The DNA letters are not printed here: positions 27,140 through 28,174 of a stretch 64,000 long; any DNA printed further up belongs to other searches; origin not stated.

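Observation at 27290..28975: Novel domain fusion: roughly 280-aa uncharacterised N-terminal domain on a cysteine-hydrolase (isochorismatase-like) scaffold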

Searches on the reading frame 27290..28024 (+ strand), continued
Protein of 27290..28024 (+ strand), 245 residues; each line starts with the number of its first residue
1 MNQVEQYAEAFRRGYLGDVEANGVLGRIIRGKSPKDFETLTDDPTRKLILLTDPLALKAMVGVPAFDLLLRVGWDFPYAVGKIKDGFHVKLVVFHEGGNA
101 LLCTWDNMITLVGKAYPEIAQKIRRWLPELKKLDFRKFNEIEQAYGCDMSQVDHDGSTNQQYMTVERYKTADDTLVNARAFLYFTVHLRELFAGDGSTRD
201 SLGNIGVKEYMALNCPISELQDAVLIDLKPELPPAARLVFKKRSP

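Call 58: find_related_loci(query=A2, collection=metagenome_contigs, flank=8000)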
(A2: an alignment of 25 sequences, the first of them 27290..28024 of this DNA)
Query A2 (245 aa) in metagenome_contigs; peptide patterns used: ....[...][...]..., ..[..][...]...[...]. (x = any residue, [..] = any of these).
262 stretches matched a pattern; 52 encode a relative of the query (tblastn E <= 1e-3); 52 distinct loci.
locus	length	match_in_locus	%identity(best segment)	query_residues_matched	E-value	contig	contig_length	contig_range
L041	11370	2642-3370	82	4-245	1e-135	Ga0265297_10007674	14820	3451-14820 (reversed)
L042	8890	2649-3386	60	5-245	7e-95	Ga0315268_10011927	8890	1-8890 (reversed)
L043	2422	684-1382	56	2-237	6e-88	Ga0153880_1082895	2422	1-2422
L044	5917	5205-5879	43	4-233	4e-62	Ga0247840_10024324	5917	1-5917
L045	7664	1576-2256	44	3-233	3e-60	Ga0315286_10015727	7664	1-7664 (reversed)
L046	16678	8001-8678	45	4-233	3e-60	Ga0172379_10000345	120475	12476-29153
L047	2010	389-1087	45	3-239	9e-62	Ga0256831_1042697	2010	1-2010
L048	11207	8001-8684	44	19-242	4e-59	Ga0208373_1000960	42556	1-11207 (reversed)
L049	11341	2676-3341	48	7-233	5e-59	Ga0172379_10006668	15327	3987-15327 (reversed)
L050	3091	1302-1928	47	22-233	3e-58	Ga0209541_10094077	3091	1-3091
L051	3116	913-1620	44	1-233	3e-58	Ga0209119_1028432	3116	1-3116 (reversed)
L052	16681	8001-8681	42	3-233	3e-57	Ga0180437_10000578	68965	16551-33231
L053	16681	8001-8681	43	3-233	1e-54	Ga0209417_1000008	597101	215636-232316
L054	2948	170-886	41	3-244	2e-52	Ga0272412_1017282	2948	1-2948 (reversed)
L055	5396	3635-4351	41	3-244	2e-52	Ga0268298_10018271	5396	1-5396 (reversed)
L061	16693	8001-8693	37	7-238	7e-46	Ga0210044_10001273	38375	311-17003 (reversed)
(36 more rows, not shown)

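Call 70: search_protein_families(library=pfam, alignment_id=A4, max_evalue=1)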
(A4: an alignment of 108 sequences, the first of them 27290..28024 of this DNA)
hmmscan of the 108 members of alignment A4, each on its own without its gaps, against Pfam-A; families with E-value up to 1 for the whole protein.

A. member 1, window:27290-28024:+ (245 aa): 0 families

B. families by the number of members that match (of 108 scanned): 37 families (the first 25 are shown)
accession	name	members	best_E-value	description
PF12672.12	DUF3793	6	0.0025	Protein of unknown function (DUF3793)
PF24978.1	Death_Lrrd1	2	0.057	Lrrd1 death domain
PF24188.1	DUF7416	1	0.0092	Family of unknown function (DUF7416)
PF16572.11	HlyD_D4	1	0.011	Long alpha hairpin domain of cation efflux system protein, CusB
PF19955.5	EAD1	1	0.019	Effector-associated domain 1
PF18160.6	SLATT_5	1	0.029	SMODS and SLOG-associating 2TM effector domain family 5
PF09602.15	PhaP_Bmeg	1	0.044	Polyhydroxyalkanoic acid inclusion protein (PhaP_Bmeg)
PF16963.10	PelD_GGDEF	1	0.045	PelD GGDEF domain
PF22335.1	Cas10-Cmr2_palm2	1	0.053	Cas10/Cmr2, second palm domain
PF17839.6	CNP_C_terminal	1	0.059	C-terminal domain of cyclic nucleotide phosphodiesterase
PF23864.1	DUF7222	1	0.065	Domain of unknown function (DUF7222)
PF01015.23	Ribosomal_S3Ae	1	0.074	Ribosomal S3Ae family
PF02421.24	FeoB_N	1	0.083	Ferrous iron transport protein B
PF23184.1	WD40_CFAP43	1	0.084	CFAP43, WD40 domain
PF13494.11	DUF4119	1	0.088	Domain of unknown function, B. Theta Gene description (DUF4119)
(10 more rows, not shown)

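Call 79: find_homologous_proteins(query=A4, max_evalue=0.00001)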
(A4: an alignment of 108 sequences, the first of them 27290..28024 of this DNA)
Query A4 (108 sequences) (245 aa, profile of the alignment): 90 proteins with E <= 0.00001 among 8000 candidates.
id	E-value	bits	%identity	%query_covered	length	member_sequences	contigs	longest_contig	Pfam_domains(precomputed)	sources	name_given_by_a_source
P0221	2.5e-95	336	46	95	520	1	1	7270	PF00857.27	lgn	-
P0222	5.3e-94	332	40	86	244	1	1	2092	-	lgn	-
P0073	9.7e-94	331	43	98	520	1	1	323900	-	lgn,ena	-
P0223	1.7e-93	330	45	93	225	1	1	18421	-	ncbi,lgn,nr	ncbi:MAG: hypothetical protein JW891_17525 [Candidatus Lokiarchaeota archaeon]|nr:hypothetical prote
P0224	1.2e-92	328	45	92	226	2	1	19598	-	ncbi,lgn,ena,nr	ncbi:MAG: hypothetical protein KGD63_06555 [Candidatus Lokiarchaeota archaeon]|nr:hypothetical prote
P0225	2.0e-92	327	47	91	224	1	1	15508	-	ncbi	-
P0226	1.7e-91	324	45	92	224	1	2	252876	-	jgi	-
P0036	3.7e-91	323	45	96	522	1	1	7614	-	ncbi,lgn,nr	ncbi:MAG: isochorismatase family protein [Candidatus Colwellbacteria bacterium]|nr:isochorismatase f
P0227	1.7e-90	320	45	94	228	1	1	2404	-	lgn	-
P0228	2.3e-90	320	45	94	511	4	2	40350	-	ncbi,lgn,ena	-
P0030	2.5e-90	320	44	94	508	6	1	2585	-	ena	-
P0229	5.4e-90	319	47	92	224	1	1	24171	-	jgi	-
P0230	9.6e-90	318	45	92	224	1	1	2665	-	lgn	-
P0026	1.2e-89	318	42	94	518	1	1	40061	-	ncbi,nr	ncbi:MAG: hypothetical protein NTX82_05055 [Candidatus Parcubacteria bacterium]|nr:hypothetical prot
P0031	1.9e-89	317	46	93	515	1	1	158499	PF00857.27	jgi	jgi:nicotinamidase/pyrazinamidase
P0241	2.0e-84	301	44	95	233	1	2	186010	-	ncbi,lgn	-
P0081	9.2e-79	282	44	84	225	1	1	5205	-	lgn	-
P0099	1.1e-76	275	39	89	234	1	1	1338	-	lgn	-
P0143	3.2e-70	254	37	84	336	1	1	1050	-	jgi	-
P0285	2.7e-63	231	28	84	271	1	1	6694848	-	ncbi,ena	-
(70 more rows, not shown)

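Call 80: find_encoding_contigs(protein=P0285, flank=7000, max_places=2)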
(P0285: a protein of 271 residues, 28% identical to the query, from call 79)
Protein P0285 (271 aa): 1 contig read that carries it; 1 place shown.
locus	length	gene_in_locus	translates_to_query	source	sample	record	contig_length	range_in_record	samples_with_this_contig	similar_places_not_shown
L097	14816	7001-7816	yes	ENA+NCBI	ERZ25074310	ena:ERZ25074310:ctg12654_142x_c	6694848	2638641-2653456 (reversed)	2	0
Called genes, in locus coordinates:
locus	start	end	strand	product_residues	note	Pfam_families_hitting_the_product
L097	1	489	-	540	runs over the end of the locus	PF00149:Metallophos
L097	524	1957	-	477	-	PF01595:CNNM, PF00571:CBS (weak), PF03471:CorC_HlyC (weak)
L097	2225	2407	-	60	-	-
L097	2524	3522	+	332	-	PF00850:Hist_deacetyl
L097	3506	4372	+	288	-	PF02086:MethyltransfD12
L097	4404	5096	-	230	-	-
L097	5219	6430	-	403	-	-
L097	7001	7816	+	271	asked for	-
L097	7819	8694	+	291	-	PF00582:Usp (weak)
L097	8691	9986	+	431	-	PF01545:Cation_efflux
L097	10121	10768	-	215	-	-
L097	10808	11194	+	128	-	-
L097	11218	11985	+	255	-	PF00106:adh_short, PF08659:KR, PF13561:adh_short_C2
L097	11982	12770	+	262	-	PF02540:NAD_synthase (weak)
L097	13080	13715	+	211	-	-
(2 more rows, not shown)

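Call 81: find_encoding_contigs(protein=P0241, flank=7000, max_places=2)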
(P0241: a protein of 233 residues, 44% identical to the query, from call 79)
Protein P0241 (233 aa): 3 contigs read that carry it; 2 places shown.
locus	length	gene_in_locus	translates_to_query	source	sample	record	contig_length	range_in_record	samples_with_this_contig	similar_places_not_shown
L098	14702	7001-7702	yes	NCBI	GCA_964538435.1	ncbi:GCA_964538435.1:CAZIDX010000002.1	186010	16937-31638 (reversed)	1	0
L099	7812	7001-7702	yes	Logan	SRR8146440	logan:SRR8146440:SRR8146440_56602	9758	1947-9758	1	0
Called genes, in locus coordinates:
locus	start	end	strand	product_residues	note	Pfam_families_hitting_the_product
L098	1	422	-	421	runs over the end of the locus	-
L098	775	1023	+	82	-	-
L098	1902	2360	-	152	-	-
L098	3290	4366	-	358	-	-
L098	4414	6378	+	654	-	-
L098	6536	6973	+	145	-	-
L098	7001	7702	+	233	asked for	-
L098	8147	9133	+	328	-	PF01467:CTP_transf_like (weak)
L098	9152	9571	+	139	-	-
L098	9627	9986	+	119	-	-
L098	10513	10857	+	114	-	-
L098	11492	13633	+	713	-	PF00270:DEAD (faint), PF04851:ResIII, PF17757:UvrB_inter, PF27431:UvrB_3rd, PF00271:Helicase_C, PF12344:UvrB, PF02151:UVR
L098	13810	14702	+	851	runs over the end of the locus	PF00005:ABC_tran (faint), PF02463:SMC_N (faint), PF03193:RsgA_GTPase (faint), PF13191:AAA_16 (faint), PF13304:AAA_21 (faint), PF13555:AAA_29 (faint), PF20703:nSTAND1 (faint), PF17760:UvrA_inter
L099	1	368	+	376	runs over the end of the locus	PF00078:RVT_1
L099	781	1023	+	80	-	-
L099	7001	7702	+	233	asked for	-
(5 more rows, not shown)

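Call 92: search_protein_families(library=pfam, proteins=[P0191, P0171, P0184], max_evalue=1)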
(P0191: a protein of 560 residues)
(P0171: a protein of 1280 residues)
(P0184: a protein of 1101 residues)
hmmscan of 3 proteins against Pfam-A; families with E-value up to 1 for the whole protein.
P0191 (560 aa): 1 family
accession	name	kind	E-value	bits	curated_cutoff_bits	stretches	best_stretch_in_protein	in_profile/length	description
PF01966.28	HD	-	0.029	15.1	22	1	100-142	2-40/116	HD domain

P0171 (1280 aa): 0 families

P0184 (1101 aa): 1 family
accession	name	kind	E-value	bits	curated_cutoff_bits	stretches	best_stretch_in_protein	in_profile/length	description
PF00149.33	Metallophos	-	4.4e-07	31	21.5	1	22-105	4-79/191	Calcineurin-like phosphoesterase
